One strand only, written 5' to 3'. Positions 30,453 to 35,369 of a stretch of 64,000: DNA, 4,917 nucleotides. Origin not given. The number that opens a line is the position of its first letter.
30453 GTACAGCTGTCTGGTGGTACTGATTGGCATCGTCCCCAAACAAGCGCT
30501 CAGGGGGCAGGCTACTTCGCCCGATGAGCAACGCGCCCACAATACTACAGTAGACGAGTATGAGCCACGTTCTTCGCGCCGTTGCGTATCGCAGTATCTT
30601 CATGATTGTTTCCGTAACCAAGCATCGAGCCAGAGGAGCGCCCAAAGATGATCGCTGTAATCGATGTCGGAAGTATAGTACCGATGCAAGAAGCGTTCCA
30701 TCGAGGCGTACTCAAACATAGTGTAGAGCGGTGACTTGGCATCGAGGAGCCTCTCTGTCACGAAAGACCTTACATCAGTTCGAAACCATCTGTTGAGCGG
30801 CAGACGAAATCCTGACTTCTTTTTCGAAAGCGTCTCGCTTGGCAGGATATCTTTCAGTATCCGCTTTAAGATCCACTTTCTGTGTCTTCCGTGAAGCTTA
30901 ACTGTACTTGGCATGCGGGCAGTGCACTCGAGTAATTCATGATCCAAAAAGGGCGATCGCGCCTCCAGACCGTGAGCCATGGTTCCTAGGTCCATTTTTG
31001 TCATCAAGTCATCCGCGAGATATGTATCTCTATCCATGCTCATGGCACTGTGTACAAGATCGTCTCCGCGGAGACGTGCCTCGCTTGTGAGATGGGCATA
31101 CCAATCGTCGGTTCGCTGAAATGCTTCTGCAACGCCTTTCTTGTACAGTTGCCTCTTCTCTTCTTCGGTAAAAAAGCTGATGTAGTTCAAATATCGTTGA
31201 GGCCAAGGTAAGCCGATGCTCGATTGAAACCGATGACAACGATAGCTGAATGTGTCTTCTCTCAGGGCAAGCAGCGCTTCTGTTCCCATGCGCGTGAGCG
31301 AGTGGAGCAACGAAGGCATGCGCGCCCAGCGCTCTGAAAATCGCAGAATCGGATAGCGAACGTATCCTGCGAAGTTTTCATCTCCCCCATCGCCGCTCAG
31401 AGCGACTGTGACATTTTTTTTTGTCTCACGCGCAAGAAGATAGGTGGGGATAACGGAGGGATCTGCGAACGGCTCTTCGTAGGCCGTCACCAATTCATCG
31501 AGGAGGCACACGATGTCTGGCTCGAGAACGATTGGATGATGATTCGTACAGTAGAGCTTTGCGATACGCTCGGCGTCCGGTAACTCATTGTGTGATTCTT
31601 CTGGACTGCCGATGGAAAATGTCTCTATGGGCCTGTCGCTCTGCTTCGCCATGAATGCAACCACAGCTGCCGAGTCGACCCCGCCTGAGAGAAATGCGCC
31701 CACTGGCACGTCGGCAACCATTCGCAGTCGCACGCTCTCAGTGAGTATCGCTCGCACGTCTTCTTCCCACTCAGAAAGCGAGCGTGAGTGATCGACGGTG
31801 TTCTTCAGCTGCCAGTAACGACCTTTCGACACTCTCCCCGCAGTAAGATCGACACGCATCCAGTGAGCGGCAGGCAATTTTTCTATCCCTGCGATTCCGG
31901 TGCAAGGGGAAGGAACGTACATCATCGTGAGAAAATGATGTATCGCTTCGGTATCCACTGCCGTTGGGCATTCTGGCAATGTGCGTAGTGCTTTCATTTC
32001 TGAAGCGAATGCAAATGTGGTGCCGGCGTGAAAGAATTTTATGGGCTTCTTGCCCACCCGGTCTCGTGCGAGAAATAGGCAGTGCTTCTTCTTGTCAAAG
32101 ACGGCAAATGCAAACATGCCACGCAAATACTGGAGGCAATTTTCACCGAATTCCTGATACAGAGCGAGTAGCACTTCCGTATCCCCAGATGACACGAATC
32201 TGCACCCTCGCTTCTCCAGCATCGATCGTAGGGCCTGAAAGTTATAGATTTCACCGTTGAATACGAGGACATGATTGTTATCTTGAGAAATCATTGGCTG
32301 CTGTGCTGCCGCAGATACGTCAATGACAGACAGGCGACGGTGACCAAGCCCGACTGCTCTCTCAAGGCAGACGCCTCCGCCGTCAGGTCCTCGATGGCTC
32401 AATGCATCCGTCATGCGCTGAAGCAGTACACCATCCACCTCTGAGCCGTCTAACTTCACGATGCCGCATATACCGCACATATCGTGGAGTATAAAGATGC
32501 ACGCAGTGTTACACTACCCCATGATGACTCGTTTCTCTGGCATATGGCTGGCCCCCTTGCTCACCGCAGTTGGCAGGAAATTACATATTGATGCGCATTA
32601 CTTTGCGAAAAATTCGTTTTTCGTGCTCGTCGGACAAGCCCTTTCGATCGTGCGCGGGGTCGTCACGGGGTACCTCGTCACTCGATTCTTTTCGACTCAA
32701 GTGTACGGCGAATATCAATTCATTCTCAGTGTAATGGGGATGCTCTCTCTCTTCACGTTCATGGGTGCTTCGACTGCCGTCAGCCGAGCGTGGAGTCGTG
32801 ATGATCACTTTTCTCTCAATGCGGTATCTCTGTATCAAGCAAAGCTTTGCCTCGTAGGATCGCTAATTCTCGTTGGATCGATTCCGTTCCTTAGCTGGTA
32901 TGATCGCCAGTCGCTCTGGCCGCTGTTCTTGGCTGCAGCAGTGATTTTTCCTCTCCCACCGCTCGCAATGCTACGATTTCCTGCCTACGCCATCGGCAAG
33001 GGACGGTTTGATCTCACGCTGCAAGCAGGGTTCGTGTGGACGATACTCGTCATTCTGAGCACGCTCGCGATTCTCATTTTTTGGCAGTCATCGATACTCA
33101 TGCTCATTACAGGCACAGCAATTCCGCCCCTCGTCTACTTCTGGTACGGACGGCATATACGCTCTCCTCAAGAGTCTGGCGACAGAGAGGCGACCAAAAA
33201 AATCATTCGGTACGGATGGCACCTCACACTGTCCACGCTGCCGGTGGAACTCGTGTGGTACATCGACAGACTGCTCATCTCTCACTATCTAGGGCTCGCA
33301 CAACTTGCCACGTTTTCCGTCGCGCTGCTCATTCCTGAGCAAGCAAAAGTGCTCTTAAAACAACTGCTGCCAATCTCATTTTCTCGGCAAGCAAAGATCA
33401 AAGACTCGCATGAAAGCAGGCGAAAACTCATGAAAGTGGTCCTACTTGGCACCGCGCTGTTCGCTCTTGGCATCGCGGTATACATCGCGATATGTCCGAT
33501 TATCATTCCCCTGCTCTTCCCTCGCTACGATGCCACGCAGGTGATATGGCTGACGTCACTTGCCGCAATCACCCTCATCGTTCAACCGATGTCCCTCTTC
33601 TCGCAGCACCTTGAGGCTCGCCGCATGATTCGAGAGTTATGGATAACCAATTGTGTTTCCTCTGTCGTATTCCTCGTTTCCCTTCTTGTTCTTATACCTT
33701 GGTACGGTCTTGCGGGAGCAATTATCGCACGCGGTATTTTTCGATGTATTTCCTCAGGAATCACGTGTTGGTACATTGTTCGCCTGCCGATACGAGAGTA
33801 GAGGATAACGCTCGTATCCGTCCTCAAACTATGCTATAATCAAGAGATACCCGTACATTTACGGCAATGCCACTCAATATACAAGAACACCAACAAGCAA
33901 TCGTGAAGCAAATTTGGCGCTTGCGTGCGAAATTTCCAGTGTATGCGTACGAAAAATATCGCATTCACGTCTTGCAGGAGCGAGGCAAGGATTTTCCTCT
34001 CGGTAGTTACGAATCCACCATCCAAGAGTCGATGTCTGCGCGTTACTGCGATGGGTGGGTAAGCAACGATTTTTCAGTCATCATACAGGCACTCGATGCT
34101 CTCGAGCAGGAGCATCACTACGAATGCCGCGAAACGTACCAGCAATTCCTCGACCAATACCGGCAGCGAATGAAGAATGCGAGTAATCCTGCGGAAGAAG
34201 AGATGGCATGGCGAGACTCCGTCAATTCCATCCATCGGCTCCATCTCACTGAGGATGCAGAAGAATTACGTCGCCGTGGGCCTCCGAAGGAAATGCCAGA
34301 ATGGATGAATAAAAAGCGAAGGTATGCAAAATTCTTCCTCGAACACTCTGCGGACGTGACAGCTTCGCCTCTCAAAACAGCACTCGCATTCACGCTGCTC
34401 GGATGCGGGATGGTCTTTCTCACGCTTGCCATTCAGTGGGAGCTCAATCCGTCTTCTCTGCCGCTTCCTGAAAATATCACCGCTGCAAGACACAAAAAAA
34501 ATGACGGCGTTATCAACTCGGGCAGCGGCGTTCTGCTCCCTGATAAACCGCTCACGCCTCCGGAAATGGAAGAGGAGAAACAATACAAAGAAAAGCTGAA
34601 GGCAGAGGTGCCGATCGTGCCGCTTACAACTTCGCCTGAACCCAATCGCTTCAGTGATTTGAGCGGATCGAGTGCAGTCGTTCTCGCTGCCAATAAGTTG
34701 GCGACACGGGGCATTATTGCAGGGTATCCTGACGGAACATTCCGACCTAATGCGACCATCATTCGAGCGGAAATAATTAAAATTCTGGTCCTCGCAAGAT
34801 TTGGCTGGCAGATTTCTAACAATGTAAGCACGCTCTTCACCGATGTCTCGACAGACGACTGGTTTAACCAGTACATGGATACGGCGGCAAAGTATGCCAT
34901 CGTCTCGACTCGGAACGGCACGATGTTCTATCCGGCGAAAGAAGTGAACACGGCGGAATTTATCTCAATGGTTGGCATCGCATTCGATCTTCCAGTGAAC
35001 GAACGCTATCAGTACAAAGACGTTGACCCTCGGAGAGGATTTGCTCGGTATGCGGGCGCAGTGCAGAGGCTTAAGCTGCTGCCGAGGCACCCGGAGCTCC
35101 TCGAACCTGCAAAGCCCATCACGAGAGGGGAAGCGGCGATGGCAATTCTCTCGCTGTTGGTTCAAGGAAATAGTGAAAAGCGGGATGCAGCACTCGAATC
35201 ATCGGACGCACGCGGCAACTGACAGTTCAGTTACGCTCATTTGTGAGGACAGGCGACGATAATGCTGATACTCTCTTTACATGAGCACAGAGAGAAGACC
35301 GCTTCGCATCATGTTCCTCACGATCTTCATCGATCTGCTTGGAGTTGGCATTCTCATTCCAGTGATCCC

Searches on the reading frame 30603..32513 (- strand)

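Call 68: search_protein_families(library=pfam, proteins=[window:30603-32513:-], max_evalue=0.00001)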
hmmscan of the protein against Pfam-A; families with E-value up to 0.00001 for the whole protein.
window:30603-32513:- (637 aa): 3 families
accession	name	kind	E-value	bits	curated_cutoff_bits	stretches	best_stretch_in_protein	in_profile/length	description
PF00733.27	Asn_synthase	-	5.9e-91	306.2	21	1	253-634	2-354/354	Asparagine synthase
PF13537.11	GATase_7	-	6.7e-42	142.8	25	1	58-177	1-122/123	Glutamine amidotransferase domain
PF13522.11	GATase_6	-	2.9e-41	141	27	1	43-172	1-130/130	Glutamine amidotransferase domain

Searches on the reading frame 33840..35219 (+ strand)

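Call 68: search_protein_families(library=pfam, proteins=[window:33840-35219:+], max_evalue=0.00001)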
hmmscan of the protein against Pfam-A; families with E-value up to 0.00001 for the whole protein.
window:33840-35219:+ (460 aa): 1 family
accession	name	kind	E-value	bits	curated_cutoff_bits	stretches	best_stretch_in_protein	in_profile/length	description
PF00395.25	SLH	-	6.2e-23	80.9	20.8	1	270-311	1-42/44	S-layer homology domain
